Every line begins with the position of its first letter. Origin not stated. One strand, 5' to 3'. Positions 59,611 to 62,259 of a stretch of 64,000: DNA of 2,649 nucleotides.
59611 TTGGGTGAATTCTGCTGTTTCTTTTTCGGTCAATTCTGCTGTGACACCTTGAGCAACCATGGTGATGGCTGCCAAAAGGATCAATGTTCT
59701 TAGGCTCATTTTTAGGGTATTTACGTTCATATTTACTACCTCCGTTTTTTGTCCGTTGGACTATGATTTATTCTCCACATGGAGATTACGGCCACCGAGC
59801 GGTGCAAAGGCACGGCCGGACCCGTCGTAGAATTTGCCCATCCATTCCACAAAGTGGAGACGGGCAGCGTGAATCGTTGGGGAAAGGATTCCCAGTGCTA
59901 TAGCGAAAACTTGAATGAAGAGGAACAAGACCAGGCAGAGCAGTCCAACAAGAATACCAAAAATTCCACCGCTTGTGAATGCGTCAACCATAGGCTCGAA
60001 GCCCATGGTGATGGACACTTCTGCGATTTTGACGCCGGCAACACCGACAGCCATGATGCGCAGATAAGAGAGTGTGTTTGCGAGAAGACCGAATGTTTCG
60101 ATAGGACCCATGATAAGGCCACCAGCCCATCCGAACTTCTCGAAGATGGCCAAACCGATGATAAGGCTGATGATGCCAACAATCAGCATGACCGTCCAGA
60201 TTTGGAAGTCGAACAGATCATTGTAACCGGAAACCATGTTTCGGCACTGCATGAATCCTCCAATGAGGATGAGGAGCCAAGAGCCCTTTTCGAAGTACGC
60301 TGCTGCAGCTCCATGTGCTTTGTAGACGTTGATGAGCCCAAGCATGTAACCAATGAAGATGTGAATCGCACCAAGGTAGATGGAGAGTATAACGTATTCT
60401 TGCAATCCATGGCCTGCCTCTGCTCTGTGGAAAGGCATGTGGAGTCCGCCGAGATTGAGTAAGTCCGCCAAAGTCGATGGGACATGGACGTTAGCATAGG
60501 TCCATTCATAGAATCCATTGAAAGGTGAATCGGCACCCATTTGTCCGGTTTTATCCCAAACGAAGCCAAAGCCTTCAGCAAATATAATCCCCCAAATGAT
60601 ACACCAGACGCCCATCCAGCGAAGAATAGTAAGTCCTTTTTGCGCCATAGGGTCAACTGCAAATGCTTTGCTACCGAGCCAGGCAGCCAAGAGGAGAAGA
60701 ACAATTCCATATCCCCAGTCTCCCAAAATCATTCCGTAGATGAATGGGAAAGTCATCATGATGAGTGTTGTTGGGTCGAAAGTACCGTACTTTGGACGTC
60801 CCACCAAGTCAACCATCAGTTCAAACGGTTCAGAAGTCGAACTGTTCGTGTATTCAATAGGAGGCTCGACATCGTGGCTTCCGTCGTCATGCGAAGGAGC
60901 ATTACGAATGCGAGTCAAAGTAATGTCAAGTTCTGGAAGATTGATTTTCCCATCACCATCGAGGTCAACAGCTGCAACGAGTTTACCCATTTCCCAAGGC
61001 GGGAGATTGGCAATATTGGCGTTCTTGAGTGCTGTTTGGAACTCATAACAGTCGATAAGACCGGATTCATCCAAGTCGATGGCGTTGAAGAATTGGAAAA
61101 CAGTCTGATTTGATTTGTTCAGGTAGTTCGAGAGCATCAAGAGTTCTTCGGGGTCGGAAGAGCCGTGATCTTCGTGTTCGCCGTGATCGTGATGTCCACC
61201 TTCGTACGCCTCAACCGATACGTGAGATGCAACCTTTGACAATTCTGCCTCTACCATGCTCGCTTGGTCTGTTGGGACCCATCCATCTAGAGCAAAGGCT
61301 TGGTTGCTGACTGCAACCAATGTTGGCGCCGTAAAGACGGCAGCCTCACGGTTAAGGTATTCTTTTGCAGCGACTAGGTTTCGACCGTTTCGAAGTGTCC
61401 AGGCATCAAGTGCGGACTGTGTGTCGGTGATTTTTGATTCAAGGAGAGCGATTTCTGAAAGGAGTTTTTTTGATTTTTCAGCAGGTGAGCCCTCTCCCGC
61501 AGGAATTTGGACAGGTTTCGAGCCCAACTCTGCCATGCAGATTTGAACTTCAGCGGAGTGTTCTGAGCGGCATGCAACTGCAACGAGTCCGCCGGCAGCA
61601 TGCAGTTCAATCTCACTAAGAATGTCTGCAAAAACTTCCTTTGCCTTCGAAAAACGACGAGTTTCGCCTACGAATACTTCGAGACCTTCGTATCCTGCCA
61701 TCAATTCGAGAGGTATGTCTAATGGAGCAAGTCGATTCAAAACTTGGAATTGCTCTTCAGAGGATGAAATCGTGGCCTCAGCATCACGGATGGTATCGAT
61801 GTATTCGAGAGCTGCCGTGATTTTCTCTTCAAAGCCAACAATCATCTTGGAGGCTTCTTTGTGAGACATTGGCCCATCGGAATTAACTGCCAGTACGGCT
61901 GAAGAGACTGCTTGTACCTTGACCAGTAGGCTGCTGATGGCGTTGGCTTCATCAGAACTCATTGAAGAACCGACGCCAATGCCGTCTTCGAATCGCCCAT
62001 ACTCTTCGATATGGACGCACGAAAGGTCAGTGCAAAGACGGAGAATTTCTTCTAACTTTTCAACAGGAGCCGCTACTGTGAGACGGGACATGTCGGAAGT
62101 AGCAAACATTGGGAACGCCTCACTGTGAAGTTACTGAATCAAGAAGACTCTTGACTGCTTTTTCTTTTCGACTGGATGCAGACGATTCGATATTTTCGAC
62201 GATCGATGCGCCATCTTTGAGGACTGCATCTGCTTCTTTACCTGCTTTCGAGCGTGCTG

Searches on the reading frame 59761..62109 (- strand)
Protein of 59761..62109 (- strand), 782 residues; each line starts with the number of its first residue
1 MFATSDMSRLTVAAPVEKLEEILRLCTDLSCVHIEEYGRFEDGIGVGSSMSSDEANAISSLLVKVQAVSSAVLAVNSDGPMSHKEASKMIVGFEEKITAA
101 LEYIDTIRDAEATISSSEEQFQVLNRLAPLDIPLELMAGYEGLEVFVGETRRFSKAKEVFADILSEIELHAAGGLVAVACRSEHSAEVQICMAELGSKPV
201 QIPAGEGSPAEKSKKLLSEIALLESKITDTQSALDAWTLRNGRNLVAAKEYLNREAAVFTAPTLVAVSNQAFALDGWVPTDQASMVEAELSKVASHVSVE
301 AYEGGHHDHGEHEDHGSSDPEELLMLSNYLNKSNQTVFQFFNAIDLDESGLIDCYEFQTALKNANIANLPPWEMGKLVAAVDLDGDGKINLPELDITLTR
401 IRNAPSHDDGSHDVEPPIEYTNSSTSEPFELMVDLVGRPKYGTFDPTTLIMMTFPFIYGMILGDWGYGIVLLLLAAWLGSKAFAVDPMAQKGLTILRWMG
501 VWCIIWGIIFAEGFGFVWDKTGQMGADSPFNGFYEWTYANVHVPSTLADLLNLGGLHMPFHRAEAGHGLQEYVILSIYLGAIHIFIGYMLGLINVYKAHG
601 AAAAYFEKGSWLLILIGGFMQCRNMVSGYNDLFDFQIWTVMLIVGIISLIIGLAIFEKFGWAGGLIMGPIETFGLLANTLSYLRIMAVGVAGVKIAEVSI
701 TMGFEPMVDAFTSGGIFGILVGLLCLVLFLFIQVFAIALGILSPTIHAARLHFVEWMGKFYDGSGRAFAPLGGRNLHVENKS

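Call 30: search_protein_families(library=pfam, proteins=[window:59761-62109:-], max_evalue=0.01)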
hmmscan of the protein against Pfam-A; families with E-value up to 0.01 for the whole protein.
window:59761-62109:- (782 aa): 6 families
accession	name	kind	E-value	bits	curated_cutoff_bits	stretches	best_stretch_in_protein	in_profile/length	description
PF01496.24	V_ATPase_I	-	2.6e-29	102.2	30.7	2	673-771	716-813/815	V-type ATPase 116kDa subunit family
PF00036.39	EF-hand_1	-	1.9e-07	30.5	25.4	0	339-363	4-28/29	EF hand domain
PF13499.12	EF-hand_7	-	2.9e-06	28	30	1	337-393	4-61/67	EF-hand domain pair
PF13202.12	EF-hand_5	-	3.1e-06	26.9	25.9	0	380-394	7-21/25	EF hand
PF13405.12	EF-hand_6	-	4.9e-06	26.3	25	1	339-363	4-28/30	EF-hand domain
PF13833.12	EF-hand_8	-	0.00023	21.3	28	0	319-361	6-51/54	EF-hand domain pair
